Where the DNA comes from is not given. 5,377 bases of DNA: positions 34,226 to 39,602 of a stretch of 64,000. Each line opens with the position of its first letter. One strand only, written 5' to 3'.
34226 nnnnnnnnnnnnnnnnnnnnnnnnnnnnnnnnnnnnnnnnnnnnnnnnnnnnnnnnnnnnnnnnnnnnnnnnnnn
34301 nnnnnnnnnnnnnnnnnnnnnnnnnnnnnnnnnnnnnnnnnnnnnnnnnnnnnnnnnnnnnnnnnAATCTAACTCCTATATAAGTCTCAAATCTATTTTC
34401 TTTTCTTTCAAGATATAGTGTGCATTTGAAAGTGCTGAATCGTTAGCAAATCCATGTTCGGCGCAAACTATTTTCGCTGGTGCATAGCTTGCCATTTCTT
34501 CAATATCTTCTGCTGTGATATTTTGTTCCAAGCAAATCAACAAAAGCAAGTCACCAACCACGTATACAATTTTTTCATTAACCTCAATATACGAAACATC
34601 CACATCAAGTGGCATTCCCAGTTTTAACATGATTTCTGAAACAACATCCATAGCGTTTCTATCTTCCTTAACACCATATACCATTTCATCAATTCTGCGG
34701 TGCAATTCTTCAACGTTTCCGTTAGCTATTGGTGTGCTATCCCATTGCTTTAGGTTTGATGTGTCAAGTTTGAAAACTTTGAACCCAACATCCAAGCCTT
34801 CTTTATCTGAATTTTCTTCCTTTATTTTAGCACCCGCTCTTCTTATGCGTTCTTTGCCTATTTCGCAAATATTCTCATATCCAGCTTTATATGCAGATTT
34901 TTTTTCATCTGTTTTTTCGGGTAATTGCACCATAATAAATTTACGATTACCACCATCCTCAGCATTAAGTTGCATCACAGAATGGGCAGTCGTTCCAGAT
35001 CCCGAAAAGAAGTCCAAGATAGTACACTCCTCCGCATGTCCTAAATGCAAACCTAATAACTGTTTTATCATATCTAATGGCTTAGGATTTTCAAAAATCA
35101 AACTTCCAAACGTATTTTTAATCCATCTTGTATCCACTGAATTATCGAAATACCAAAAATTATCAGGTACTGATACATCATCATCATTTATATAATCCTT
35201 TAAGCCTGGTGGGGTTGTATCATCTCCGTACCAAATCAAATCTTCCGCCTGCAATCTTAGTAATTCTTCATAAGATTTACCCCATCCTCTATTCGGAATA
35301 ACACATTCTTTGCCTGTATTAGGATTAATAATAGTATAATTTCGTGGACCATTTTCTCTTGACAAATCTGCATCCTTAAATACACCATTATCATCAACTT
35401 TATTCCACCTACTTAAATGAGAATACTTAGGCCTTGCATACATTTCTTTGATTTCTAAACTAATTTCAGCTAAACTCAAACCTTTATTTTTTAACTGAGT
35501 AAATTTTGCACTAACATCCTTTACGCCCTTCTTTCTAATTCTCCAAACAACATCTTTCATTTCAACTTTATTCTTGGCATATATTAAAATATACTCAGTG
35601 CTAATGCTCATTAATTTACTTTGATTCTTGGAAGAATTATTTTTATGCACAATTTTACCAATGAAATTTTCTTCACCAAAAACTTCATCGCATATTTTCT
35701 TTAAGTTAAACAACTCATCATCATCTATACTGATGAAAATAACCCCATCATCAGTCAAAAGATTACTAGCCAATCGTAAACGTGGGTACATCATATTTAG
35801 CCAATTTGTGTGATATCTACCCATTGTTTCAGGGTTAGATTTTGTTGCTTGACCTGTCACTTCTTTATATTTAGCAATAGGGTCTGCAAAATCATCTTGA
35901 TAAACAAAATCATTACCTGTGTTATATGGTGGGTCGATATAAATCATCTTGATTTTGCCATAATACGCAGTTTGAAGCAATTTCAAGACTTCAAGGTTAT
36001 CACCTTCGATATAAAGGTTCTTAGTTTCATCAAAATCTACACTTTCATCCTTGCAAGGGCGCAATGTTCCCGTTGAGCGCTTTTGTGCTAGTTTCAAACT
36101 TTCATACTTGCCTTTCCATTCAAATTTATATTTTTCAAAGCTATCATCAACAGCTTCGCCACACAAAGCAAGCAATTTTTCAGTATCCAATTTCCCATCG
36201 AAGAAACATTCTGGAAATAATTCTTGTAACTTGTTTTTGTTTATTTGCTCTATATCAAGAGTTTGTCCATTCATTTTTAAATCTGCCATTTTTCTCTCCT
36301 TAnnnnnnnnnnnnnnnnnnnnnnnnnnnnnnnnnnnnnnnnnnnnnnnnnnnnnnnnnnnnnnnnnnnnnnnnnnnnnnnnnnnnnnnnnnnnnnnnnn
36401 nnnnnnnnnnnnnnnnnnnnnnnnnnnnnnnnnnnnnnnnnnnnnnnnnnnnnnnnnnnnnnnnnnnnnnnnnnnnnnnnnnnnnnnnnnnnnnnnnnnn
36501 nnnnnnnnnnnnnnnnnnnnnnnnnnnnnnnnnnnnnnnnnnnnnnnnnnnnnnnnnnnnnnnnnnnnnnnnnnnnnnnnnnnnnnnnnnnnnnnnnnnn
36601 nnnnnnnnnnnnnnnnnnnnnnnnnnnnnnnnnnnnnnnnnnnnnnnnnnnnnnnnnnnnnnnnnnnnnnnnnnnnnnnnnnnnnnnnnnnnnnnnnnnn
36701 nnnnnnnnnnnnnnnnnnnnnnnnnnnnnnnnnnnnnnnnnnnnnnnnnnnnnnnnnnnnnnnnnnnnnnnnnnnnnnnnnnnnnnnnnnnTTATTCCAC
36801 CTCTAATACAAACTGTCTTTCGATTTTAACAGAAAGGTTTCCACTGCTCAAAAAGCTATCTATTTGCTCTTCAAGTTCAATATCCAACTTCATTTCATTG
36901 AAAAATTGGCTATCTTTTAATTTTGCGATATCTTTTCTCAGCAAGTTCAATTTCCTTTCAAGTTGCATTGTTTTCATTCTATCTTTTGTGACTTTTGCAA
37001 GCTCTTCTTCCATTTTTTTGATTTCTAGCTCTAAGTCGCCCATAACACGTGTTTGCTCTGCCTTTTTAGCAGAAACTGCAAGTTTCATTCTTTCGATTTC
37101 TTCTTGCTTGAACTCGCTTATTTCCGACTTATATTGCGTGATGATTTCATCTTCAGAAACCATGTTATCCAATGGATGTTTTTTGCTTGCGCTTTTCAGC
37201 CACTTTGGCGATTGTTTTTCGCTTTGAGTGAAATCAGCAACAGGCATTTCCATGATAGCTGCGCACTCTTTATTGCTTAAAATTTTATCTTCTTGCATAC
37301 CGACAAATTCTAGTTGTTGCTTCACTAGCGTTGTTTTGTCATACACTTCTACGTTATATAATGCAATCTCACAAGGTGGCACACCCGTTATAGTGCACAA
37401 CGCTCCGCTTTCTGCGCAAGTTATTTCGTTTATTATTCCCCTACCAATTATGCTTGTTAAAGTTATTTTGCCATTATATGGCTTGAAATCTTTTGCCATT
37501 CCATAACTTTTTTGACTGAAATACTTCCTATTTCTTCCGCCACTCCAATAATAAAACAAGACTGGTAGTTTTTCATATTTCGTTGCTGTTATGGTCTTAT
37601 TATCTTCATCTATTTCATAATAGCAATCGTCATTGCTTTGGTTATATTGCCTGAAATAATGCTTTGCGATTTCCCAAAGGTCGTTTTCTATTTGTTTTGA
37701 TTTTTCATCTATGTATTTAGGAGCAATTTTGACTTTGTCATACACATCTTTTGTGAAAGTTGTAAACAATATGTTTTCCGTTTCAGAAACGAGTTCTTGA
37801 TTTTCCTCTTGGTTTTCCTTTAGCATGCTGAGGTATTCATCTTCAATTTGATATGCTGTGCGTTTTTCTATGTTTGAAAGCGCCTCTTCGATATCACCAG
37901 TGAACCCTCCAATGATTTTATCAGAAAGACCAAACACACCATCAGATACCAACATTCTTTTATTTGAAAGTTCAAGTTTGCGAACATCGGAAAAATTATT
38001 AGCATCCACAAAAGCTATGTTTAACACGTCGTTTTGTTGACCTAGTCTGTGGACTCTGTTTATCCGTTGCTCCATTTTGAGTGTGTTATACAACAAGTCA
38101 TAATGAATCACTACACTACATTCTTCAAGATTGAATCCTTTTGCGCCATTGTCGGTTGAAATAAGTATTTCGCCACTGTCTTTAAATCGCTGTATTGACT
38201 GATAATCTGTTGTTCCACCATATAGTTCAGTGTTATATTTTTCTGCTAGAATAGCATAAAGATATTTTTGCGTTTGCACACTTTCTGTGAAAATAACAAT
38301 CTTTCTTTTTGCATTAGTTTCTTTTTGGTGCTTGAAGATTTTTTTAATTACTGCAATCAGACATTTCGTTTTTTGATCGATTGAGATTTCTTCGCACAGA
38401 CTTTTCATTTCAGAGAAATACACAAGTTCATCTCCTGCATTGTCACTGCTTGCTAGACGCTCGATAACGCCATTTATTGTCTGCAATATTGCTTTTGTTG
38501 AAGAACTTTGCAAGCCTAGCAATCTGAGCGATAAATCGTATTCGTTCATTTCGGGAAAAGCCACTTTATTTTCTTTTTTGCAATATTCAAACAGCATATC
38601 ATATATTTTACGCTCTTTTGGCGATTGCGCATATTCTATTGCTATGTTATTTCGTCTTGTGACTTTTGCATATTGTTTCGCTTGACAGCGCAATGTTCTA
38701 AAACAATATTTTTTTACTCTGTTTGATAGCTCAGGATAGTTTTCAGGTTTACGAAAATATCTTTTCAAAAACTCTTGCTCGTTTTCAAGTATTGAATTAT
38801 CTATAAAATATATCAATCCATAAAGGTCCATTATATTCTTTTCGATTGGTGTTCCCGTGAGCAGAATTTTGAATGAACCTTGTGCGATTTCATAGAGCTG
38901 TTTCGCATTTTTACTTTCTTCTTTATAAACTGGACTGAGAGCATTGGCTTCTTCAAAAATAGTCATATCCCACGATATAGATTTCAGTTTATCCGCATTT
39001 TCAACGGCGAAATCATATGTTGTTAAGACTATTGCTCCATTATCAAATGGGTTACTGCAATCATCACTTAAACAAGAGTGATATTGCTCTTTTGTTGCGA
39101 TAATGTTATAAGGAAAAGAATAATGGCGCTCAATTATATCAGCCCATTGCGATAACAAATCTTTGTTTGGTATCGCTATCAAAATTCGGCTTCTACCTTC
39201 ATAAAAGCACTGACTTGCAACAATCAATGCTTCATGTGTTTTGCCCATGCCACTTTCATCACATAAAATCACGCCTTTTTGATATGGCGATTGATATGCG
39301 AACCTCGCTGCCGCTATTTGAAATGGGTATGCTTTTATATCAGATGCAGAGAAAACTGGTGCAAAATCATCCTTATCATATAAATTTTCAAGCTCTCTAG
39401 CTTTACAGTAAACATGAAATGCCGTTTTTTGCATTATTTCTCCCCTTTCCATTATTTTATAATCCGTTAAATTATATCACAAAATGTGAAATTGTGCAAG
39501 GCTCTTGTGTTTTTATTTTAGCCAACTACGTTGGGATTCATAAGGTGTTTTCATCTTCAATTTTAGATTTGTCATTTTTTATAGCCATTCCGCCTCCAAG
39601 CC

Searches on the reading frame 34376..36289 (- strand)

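Call 28: search_protein_families(library=pfam, proteins=[window:34376-36289:-], max_evalue=0.001)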
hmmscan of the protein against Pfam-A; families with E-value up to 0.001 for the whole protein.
window:34376-36289:- (637 aa): 1 family
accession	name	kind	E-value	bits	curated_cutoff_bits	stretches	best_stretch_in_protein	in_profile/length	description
PF01555.25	N6_N4_Mtase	-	1.4e-27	97.6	26.7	1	113-444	1-205/221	DNA methylase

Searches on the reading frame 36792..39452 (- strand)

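Call 28: search_protein_families(library=pfam, proteins=[window:36792-39452:-], max_evalue=0.001)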
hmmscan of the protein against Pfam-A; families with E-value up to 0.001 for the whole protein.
window:36792-39452:- (886 aa): 4 families
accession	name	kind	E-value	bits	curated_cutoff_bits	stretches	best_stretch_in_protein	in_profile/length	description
PF00176.29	SNF2-rel_dom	-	1.1e-25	90.8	24.9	1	45-290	2-252/290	SNF2-related domain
PF00271.37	Helicase_C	-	4.6e-14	53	23.5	1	370-471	7-110/110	Helicase conserved C-terminal domain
PF00270.35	DEAD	-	2.3e-07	31.1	26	1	45-209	4-166/167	DEAD/DEAH box helicase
PF04851.21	ResIII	-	5.3e-07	30.1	22.5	1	56-203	21-163/164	Type III restriction enzyme, res subunit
